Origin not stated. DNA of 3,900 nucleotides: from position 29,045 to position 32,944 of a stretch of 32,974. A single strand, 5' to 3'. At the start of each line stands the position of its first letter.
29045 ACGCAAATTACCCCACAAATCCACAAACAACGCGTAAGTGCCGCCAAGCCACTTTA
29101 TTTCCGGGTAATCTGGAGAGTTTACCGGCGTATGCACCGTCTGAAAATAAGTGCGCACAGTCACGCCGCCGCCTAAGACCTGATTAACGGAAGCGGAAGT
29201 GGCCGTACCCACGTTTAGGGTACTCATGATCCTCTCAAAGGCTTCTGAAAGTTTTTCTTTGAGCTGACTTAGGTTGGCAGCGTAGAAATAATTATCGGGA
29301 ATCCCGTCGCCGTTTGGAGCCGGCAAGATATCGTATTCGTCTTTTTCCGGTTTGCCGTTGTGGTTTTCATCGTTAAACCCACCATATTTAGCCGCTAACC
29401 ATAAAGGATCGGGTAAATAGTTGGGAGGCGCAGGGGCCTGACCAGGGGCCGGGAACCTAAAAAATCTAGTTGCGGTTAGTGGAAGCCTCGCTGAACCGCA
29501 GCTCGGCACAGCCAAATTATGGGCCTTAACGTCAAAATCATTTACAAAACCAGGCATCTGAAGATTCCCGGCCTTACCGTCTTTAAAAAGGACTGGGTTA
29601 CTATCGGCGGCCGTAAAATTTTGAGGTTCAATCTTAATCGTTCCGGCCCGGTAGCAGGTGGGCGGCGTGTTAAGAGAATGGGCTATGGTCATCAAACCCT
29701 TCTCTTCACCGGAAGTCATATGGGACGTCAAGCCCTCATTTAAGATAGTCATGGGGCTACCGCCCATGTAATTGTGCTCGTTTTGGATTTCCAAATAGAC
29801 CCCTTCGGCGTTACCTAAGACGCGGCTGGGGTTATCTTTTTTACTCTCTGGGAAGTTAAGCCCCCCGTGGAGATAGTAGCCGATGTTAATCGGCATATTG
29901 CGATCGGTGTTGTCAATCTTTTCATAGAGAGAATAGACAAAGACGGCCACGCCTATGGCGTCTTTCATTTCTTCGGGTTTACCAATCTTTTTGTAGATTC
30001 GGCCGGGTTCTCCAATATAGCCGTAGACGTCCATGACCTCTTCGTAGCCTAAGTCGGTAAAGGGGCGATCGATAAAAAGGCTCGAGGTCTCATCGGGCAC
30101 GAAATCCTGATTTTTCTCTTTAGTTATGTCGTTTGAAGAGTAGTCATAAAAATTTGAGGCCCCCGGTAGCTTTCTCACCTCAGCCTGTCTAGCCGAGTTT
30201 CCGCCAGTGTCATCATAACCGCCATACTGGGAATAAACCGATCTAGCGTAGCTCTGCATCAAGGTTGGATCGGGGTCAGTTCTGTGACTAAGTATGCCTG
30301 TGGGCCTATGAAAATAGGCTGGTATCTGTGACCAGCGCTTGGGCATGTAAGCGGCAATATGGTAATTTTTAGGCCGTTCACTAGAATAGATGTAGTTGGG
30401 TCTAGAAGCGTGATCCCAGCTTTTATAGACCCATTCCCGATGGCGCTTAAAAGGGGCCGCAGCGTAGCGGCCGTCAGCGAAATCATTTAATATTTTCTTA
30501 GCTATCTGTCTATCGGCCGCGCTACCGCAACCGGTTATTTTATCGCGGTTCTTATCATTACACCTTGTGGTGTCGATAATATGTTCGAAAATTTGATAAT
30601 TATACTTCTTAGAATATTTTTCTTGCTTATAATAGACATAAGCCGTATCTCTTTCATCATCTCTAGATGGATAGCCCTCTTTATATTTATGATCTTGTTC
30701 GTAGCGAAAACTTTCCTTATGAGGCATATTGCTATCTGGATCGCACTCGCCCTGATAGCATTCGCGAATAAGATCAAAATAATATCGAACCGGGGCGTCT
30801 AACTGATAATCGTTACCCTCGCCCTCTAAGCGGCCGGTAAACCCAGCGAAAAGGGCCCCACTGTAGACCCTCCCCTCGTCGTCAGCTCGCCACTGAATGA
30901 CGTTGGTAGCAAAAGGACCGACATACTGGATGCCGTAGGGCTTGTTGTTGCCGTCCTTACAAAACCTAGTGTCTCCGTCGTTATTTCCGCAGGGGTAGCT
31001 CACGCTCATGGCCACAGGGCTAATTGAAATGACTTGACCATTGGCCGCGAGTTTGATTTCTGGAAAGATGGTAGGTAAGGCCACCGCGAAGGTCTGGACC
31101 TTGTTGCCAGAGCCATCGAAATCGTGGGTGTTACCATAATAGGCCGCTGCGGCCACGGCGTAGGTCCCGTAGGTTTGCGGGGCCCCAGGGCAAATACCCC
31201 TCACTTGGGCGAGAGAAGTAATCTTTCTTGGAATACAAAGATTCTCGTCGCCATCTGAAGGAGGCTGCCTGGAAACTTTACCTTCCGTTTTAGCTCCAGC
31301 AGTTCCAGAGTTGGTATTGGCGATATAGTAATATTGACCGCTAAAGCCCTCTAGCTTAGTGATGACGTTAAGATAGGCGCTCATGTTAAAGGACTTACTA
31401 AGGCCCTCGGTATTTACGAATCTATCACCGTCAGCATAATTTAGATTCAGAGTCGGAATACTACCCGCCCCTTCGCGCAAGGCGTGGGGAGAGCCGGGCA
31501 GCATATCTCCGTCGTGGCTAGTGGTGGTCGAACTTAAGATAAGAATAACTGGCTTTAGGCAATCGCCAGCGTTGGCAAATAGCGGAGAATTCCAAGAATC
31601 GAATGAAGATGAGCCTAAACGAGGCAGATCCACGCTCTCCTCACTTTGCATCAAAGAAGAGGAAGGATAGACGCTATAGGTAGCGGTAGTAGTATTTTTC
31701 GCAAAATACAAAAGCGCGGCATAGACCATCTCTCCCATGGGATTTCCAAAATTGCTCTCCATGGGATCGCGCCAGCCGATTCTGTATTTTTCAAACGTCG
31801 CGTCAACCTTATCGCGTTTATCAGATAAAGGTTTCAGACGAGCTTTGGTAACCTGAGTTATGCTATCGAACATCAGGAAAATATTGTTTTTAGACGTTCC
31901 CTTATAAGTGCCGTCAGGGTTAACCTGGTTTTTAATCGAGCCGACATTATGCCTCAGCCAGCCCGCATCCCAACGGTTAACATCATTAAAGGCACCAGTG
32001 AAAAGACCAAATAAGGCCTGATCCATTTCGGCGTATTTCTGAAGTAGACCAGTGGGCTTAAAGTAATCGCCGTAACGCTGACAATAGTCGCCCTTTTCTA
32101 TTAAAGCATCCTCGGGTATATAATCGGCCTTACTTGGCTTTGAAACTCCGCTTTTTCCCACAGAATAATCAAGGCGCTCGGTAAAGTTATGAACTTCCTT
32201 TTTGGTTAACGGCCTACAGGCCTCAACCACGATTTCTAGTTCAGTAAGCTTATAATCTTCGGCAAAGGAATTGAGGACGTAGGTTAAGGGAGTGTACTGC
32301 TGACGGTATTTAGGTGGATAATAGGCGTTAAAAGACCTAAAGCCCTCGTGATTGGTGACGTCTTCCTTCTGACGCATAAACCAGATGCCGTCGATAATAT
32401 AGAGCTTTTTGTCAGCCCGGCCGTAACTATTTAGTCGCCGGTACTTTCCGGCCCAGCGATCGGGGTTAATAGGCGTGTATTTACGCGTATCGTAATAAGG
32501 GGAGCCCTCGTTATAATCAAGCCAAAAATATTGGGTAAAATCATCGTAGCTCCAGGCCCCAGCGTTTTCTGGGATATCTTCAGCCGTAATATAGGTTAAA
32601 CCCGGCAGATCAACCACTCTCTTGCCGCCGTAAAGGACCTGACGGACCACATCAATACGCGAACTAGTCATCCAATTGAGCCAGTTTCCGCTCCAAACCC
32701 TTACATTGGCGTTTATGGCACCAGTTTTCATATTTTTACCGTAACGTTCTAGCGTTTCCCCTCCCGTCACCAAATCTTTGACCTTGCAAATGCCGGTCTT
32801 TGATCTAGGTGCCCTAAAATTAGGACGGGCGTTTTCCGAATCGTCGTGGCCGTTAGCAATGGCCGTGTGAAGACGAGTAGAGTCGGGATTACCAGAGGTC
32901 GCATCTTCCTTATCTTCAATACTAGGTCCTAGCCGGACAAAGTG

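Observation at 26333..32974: Giant PilY1-like protein (at least 2213 aa) that runs off the window edge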

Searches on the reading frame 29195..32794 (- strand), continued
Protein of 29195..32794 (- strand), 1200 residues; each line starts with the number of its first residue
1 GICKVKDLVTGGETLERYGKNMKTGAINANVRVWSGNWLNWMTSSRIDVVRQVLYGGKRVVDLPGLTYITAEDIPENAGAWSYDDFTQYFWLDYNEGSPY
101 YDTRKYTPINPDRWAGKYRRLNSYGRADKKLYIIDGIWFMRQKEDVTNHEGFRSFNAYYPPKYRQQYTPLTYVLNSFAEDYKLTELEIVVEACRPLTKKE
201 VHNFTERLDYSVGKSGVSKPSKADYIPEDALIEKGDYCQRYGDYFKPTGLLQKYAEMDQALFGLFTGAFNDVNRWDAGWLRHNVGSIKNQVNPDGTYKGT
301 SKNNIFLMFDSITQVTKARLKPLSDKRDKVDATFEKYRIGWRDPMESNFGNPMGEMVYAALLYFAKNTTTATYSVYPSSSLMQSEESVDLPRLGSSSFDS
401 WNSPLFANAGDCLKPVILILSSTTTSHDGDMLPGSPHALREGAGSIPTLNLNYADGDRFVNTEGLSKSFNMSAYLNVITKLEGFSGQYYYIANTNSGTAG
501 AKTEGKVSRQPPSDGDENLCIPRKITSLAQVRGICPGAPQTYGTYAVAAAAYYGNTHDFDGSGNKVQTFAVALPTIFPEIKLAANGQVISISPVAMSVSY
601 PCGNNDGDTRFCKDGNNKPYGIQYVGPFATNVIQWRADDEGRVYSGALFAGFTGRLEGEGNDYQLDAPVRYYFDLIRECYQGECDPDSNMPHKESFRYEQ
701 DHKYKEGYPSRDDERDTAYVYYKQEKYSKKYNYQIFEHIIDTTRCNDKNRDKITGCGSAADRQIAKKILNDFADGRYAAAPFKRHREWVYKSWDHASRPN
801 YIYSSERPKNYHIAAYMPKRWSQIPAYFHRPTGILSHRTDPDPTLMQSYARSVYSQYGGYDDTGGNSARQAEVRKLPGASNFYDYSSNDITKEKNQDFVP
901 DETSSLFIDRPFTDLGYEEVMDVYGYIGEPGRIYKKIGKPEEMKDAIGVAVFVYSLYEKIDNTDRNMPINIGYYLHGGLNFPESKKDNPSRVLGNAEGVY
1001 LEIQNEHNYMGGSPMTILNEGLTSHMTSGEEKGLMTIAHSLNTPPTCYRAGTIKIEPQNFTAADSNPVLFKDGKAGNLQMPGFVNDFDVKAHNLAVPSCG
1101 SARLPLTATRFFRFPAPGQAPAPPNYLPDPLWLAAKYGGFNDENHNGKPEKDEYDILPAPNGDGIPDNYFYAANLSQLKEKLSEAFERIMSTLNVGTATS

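Call 64: fold_search(model_id=the predicted structure, library=viral)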
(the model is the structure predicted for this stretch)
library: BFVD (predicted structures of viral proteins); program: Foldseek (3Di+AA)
matches with E <= 10: 32; with E <= 0.001: 0
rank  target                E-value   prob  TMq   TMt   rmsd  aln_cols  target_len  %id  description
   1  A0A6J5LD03            1.1e+00  0.02  0.03  0.10  18.4       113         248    9  DUF6046 domain-containing protein [uncultured Caudovirales phage]
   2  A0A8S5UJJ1            2.4e+00  0.01  0.04  0.11  21.8       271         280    7  Uncharacterized protein [Siphoviridae sp. ctvph17]
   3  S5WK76                2.8e+00  0.01  0.02  0.12  13.5        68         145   16  Uncharacterized protein [Pseudomonas phage PaBG]
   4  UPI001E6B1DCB         3.1e+00  0.01  0.02  0.10  20.5       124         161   10  (no name look-up for this kind of identifier)
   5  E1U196                3.5e+00  0.01  0.03  0.13  13.6       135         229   11  Spike glycoprotein (Fragment) [Human coronavirus HKU1]
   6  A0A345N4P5            3.7e+00  0.02  0.02  0.07   4.3        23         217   22  (no name in the UniProt tables at hand)
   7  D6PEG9                3.7e+00  0.01  0.03  0.10  13.5       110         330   10  (no name in the UniProt tables at hand)
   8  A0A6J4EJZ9            4.3e+00  0.01  0.03  0.14  17.3       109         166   11  (no name in the UniProt tables at hand)
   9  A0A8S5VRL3            5.7e+00  0.04  0.02  0.24   8.1        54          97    9  (no name in the UniProt tables at hand)
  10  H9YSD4                6.0e+00  0.01  0.04  0.10  14.9       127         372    9  (no name in the UniProt tables at hand)
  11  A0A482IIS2            6.3e+00  0.00  0.02  0.07  17.1        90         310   12  (no name in the UniProt tables at hand)
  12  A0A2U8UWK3            6.3e+00  0.00  0.02  0.07  21.6       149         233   14  Uncharacterized protein [Erwinia phage Faunus]
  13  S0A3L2                7.0e+00  0.00  0.03  0.11  15.7       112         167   12  Uncharacterized protein [Cellulophaga phage phi14:2]
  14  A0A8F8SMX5            7.0e+00  0.00  0.02  0.04  19.4       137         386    9  Coat protein [Statovirus F1]
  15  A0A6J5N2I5            7.4e+00  0.01  0.02  0.13   2.7        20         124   35  Uncharacterized protein [uncultured Caudovirales phage]
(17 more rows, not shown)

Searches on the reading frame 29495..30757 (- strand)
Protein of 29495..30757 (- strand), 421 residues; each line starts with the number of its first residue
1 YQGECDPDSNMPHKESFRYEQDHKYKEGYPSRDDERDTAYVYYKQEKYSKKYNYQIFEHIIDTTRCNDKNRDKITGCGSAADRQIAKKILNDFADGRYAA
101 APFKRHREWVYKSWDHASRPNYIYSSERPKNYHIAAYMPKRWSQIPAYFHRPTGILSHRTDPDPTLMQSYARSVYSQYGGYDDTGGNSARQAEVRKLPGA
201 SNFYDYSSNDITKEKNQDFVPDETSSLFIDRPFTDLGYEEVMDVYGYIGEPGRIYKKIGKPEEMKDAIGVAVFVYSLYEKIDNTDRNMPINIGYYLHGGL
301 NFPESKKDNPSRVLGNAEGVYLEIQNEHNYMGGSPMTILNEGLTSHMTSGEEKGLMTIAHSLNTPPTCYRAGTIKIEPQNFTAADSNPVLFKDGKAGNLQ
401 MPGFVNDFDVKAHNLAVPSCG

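Call 53: search_protein_representatives(alignment_id=A3)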
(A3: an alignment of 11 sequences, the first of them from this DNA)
Query: 11 sequences, 412 profile positions. Proteins with E-value up to 0.001 (for the whole library): 11; up to 1e-10: 10; up to 1e-30: 6. The best 11 are listed.
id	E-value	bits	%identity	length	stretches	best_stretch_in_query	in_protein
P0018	7.0e-208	707.1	-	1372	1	4-412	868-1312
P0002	7.5e-208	707.0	-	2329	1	2-412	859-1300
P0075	3.5e-175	599.4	-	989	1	2-412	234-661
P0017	2.2e-172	590.2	-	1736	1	5-412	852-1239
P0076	4.6e-126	437.6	-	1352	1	114-412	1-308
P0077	1.8e-100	353.3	-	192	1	190-376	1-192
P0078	1.9e-22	96.3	-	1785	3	221-291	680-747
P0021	2.7e-18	82.7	-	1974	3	227-290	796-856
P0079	6.7e-14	68.2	-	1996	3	228-290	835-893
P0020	1.6e-12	63.6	-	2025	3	222-290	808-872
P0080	4.9e-07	45.6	-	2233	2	229-290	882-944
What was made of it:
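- No homologue outside PilY1 proteins (call 53).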

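Call 55: find_related_loci(query=A3, collection=genome_contigs, flank=10000)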
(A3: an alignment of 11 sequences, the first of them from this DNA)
Query A3 (416 aa) in genome_contigs; peptide patterns used: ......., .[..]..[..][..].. (x = any residue, [..] = any of these).
52 stretches matched a pattern; 18 encode a relative of the query (tblastn E <= 1e-3); 17 distinct loci.
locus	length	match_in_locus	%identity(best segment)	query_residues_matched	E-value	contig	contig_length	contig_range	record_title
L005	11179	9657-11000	63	1-416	0e+0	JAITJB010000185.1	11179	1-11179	MAG: Deltaproteobacteria bacterium isolate Pcl387_bin146 k119_962380, whole genome shotgun sequence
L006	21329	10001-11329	63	1-416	0e+0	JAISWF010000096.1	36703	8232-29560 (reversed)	MAG: Deltaproteobacteria bacterium isolate Nc350_bin113 k119_1081788, whole genome shotgun sequence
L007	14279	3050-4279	62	10-416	1e-171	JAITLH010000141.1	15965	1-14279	MAG: Deltaproteobacteria bacterium isolate Pcl387_bin95 k119_1869158, whole genome shotgun sequence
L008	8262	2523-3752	60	10-416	2e-165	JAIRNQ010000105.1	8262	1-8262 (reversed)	MAG: Deltaproteobacteria bacterium isolate Cd354_bin42 k119_161329, whole genome shotgun sequence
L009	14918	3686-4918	58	3-416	2e-163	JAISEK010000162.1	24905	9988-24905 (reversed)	MAG: Deltaproteobacteria bacterium isolate Gx485_bin194 k119_4112147, whole genome shotgun sequence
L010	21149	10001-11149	55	10-416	2e-138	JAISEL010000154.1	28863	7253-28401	MAG: Deltaproteobacteria bacterium isolate Gx485_bin195 k119_4284217, whole genome shotgun sequence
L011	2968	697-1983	51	1-416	6e-144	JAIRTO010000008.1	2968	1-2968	MAG: Deltaproteobacteria bacterium isolate Ct408_bin86 k119_4390033, whole genome shotgun sequence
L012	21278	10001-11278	52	9-416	9e-135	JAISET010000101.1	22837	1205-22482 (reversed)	MAG: Deltaproteobacteria bacterium isolate Gx485_bin207 k119_3768161, whole genome shotgun sequence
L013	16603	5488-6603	53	23-416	1e-131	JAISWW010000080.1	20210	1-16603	MAG: Deltaproteobacteria bacterium isolate Nc350_bin15 k119_724824, whole genome shotgun sequence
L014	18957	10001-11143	53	11-416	2e-131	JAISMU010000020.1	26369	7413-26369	MAG: Deltaproteobacteria bacterium isolate Im510_bin51 k119_1913381, whole genome shotgun sequence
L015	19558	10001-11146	51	11-416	8e-131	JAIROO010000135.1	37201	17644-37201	MAG: Deltaproteobacteria bacterium isolate Cd354_bin82 k119_2124093, whole genome shotgun sequence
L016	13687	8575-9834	47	11-416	1e-125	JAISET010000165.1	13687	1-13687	MAG: Deltaproteobacteria bacterium isolate Gx485_bin207 k119_6473832, whole genome shotgun sequence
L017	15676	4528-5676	49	11-416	9e-121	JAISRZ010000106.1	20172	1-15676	MAG: Deltaproteobacteria bacterium isolate Kf353_bin9 k119_2428745, whole genome shotgun sequence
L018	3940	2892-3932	53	10-380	2e-119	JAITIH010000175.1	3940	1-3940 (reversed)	MAG: Deltaproteobacteria bacterium isolate Pcl387_bin104 k119_2416100, whole genome shotgun sequence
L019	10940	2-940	56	108-416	2e-106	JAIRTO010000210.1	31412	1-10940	MAG: Deltaproteobacteria bacterium isolate Ct408_bin86 k119_3617390, whole genome shotgun sequence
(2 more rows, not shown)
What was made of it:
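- The closest relatives all come from MAGs that appear to be from termite guts (call 55; the habitat is inferred from isolate names and Ca.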

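Call 71: search_protein_families(library=pfam, proteins=[window:29495-30757:-], max_evalue=5)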
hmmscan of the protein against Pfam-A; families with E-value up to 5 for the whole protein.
window:29495-30757:- (421 aa): 0 families
